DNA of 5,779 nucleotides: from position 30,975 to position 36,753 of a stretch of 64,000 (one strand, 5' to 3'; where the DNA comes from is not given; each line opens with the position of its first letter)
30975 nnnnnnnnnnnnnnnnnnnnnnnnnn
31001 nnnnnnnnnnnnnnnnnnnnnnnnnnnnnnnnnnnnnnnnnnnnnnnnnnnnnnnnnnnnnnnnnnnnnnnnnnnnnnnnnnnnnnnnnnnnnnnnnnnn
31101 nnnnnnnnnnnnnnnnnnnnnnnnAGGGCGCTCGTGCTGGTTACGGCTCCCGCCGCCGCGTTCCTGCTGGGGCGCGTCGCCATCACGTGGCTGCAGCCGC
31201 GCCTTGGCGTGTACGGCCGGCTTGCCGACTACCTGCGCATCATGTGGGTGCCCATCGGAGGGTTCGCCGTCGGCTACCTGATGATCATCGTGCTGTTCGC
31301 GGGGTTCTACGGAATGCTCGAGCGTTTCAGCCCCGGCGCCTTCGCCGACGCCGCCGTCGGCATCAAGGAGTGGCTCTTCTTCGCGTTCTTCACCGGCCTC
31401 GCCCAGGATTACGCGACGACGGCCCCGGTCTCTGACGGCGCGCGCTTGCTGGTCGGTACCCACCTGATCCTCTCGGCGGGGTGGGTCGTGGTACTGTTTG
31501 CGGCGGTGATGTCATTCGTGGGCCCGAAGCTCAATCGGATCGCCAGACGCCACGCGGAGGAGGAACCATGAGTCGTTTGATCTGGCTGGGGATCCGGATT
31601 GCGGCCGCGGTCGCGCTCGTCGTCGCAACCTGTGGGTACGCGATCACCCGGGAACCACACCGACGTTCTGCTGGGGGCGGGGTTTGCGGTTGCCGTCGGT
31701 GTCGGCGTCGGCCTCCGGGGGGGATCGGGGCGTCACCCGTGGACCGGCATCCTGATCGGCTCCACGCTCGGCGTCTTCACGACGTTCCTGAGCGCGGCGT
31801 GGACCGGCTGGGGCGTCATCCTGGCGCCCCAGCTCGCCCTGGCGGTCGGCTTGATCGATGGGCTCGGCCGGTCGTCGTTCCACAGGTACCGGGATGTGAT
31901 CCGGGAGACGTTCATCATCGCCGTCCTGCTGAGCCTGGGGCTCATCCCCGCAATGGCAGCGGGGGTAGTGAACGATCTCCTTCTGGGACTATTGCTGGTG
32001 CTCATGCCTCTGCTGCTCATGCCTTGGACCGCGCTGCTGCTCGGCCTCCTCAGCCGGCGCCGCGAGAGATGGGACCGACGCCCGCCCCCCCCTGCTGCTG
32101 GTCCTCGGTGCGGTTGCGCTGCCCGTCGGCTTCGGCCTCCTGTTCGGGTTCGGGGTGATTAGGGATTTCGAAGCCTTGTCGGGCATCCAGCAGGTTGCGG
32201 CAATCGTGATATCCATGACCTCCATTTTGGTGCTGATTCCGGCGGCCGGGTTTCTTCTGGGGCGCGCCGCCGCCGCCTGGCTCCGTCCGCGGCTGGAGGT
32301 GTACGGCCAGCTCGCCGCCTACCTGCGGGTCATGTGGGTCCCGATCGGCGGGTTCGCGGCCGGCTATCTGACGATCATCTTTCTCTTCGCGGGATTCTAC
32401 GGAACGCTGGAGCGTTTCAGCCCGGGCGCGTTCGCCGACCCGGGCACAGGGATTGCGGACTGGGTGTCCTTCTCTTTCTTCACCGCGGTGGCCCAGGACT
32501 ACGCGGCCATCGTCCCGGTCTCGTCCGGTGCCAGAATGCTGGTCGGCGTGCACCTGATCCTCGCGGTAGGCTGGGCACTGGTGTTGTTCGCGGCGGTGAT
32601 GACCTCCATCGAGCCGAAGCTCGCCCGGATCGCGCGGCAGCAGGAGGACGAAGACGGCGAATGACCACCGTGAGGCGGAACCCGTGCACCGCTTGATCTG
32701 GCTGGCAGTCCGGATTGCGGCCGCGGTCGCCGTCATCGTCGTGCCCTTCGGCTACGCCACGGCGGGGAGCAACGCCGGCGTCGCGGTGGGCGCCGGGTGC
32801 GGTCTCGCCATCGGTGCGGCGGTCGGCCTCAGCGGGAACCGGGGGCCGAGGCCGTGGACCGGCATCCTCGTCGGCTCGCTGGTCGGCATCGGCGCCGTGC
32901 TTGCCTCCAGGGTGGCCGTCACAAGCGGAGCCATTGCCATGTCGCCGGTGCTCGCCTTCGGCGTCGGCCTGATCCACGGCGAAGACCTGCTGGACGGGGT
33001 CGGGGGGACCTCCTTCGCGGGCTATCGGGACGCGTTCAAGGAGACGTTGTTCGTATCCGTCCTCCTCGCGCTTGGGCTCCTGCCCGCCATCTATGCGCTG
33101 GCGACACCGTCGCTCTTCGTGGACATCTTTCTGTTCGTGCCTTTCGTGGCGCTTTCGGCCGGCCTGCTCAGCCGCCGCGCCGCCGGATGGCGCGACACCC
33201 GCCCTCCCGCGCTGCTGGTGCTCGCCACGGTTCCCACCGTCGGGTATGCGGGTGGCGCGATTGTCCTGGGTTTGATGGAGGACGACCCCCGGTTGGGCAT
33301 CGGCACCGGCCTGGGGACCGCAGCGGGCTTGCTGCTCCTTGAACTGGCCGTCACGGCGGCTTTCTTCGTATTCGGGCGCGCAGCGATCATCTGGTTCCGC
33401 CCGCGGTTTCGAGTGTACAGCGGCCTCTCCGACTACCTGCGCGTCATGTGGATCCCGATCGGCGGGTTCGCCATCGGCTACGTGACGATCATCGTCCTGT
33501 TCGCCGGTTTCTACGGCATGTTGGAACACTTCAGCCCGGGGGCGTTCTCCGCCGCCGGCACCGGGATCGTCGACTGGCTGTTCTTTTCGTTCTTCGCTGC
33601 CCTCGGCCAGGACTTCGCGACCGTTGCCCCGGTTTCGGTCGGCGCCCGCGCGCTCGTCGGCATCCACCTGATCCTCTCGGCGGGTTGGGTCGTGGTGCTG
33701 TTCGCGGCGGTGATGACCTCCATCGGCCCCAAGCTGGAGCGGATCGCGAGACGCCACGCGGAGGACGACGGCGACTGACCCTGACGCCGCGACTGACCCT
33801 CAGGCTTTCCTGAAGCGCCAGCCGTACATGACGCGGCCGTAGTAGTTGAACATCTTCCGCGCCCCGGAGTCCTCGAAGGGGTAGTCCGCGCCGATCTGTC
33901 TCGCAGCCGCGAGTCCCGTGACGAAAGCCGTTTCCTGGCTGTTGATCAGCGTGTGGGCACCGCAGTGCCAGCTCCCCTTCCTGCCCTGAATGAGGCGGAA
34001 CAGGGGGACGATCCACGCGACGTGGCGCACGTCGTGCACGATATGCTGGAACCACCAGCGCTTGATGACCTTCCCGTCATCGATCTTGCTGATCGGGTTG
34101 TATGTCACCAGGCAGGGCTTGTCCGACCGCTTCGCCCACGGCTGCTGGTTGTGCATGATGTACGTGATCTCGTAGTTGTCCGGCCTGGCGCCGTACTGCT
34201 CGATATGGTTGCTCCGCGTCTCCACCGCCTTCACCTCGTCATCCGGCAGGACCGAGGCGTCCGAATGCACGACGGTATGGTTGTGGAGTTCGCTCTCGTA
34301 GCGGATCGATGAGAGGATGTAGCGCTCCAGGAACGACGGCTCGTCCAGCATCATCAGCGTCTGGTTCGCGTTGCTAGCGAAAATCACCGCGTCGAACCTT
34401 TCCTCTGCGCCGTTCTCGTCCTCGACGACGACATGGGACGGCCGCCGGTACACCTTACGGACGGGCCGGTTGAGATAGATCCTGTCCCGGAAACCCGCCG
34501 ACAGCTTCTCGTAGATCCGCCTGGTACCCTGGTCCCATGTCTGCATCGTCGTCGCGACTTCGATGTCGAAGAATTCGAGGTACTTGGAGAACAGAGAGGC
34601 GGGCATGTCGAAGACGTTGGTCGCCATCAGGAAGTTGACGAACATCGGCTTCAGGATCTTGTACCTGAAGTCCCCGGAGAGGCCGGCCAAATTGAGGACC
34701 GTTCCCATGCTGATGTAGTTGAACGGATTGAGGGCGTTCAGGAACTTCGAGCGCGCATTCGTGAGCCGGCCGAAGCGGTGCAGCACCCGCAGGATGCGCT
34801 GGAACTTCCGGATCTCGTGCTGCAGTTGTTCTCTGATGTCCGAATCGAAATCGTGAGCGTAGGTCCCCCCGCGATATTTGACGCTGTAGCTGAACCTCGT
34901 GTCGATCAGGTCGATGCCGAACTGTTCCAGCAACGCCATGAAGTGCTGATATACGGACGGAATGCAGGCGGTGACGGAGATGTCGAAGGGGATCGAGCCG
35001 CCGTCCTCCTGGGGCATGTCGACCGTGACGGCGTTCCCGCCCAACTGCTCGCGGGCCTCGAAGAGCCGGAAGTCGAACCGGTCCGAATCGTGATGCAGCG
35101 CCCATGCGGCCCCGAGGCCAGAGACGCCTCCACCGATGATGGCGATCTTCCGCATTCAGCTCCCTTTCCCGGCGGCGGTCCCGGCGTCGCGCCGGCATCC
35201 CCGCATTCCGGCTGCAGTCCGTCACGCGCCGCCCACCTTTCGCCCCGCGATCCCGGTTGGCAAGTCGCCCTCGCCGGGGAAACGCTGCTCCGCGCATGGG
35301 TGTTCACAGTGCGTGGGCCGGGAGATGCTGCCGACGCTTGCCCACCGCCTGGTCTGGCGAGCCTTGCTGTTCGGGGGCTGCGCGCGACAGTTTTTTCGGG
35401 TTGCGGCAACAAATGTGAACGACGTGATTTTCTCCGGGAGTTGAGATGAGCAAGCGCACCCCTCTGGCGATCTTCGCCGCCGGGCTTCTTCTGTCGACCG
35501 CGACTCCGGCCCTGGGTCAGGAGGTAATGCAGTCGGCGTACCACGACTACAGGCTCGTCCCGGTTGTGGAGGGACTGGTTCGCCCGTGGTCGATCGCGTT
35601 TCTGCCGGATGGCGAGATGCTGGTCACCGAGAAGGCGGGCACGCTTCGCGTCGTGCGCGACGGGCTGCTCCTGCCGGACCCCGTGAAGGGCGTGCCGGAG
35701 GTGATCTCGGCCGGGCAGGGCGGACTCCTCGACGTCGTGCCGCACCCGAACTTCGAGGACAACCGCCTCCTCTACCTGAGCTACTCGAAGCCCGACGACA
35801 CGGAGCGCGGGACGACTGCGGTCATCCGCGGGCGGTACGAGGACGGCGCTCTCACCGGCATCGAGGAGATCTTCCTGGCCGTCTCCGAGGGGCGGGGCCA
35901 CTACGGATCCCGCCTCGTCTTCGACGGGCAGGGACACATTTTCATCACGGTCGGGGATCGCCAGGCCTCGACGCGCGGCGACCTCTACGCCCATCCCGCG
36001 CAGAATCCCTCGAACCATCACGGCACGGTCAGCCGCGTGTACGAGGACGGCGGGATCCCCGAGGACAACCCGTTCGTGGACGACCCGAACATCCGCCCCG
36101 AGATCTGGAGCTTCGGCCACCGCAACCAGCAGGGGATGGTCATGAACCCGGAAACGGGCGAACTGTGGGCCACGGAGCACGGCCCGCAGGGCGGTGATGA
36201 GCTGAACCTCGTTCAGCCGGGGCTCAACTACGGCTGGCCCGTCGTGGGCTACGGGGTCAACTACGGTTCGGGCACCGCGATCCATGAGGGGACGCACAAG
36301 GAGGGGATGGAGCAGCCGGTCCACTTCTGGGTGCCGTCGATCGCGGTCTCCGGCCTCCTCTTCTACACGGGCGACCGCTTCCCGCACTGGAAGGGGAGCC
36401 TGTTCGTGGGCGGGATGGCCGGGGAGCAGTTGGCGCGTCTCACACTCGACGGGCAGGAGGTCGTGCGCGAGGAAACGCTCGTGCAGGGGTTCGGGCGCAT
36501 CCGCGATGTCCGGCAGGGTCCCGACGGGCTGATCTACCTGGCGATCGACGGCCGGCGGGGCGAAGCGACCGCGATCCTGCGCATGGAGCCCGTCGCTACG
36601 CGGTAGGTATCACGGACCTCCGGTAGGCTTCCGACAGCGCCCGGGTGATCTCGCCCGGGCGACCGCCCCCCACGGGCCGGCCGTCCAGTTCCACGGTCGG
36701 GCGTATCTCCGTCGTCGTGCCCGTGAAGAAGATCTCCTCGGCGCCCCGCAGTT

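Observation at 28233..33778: Operon of a secreted S9 peptidase plus three tandem K-channel-like pore proteins whose selectivity filter reads DYA instead of GYG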

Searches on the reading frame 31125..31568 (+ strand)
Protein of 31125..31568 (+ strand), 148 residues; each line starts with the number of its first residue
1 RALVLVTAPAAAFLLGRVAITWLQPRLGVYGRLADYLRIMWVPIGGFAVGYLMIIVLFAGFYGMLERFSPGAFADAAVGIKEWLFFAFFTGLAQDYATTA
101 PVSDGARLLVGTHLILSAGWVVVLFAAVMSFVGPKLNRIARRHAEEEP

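Call 42: predict_structure(alignment_id=A2)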
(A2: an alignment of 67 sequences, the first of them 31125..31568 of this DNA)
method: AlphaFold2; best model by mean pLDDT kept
length: 148 residues; sequences in the alignment: 67
mean_pLDDT: 94.4   pTM: 0.74
mean pLDDT of the five models: 94.4, 93.9, 93.9, 92.8, 92.6
residues with pLDDT >= 90: 130; 70-90: 17; 50-70: 1; < 50: 0
segments of 3 or more residues with pLDDT < 50: none
pLDDT, mean of each block of 10 residues (from residue 1): 93 97 92 90 94 98 97 93 97 93 98 98 95 92 88
secondary structure, 60 per line:
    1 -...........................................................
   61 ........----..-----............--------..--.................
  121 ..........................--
elements in order: H2-68 H80-91 H104-146

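Call 45: fold_search(model_id=the predicted structure, library=pdb)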
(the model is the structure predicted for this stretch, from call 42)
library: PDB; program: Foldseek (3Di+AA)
matches with E <= 10: 923; with E <= 0.001: 0
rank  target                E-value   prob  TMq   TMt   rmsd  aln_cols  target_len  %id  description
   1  3ogc_C                9.3e-03  1.00  0.46  0.61   4.0       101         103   23  KcsA E71A variant in presence of Na+ (released 2011-03-16)
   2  9pr6_A                1.1e-02  1.00  0.51  0.29   7.3       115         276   18  Cryo-EM structure of the human inward-rectifier potassium 7.1 channel (Kir7.1) docked state (released 2026-02-25)
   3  7e84_A                1.3e-02  1.00  0.54  0.20   3.9       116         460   16  CryoEM structure of human Kv4.2-KChIP1 complex (released 2021-10-13)
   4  6nfu_C                1.3e-02  1.00  0.46  0.62   4.1       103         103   22  Structure of the KcsA-G77A mutant or the 2,4-ion bound configuration of a K+ channel selectivity filter. (released 2019-08-07)
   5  2ih3_C                1.5e-02  1.00  0.45  0.63   4.0       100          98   24  Ion selectivity in a semi-synthetic K+ channel locked in the conductive conformation (released 2006-11-21)
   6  2qks_A                1.6e-02  1.00  0.47  0.24   2.9        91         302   18  Crystal structure of a Kir3.1-prokaryotic Kir channel chimera (released 2007-08-28)
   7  5vke_C                1.6e-02  1.00  0.47  0.67   3.5        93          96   17  Open conformation of KcsA deep-inactivated (released 2017-12-06)
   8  2ih1_C                1.6e-02  1.00  0.46  0.62   4.0       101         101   25  Ion selectivity in a semi-synthetic K+ channel locked in the conductive conformation (released 2006-11-21)
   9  2qks_B                1.7e-02  1.00  0.48  0.26   3.0        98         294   18  Crystal structure of a Kir3.1-prokaryotic Kir channel chimera (released 2007-08-28)
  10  2a79_B                1.7e-02  1.00  0.58  0.35   9.3       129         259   15  Mammalian Shaker Kv1.2 potassium channel- beta subunit complex (released 2005-07-12)
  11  6by2_C                1.7e-02  1.00  0.46  0.62   3.9       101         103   24  Closed and deep-inactivated conformation of KcsA-T75A mutant (released 2018-05-09)
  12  7qhh_B                1.8e-02  1.00  0.35  0.15   5.2        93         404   19  Desensitized state of GluA1/2 AMPA receptor in complex with TARP-gamma 8 (TMD-LBD) (released 2022-02-23)
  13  9nmt_A                1.9e-02  1.00  0.49  0.26   3.5       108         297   17  ML418 bound inwardly rectifying potassium channel Kir7.1 R162Q mutant (released 2026-01-28)
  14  5vkh_C                1.9e-02  1.00  0.44  0.59   4.2       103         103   25  Closed conformation of KcsA Y82A-F103A mutant (released 2017-12-06)
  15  9pr5_A                2.3e-02  1.00  0.56  0.30   3.1       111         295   16  Cryo-EM structure of the human inward-rectifier potassium 7.1 channel (Kir7.1) extended state (released 2026-02-25)
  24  7e8e_B                2.8e-02  1.00  0.56  0.21   4.0       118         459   16  CryoEM structure of human Kv4.2-DPP6S-KChIP1 complex, transmembrane and intracellular region (released 2021-10-13)
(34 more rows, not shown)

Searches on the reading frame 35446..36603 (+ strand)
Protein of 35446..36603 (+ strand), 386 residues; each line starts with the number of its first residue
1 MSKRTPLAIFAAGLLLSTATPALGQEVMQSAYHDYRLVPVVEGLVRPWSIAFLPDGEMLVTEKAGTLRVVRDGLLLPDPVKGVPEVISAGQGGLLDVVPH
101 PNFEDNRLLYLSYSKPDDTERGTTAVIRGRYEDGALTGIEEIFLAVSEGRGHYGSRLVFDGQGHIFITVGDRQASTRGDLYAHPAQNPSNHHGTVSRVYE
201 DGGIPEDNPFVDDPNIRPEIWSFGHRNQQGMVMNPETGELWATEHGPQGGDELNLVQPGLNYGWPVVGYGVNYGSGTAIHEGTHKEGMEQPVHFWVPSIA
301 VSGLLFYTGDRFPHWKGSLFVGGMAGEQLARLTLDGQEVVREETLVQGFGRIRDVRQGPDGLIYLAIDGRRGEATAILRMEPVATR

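Call 60: search_protein_families(library=pfam, proteins=[window:35446-36603:+], max_evalue=0.001)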
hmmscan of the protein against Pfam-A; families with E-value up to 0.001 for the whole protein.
window:35446-36603:+ (386 aa): 1 family
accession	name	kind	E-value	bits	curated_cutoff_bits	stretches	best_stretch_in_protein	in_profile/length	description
PF07995.17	GSDH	-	1.2e-129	432.8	25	1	46-373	3-329/332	Glucose / Sorbosone dehydrogenase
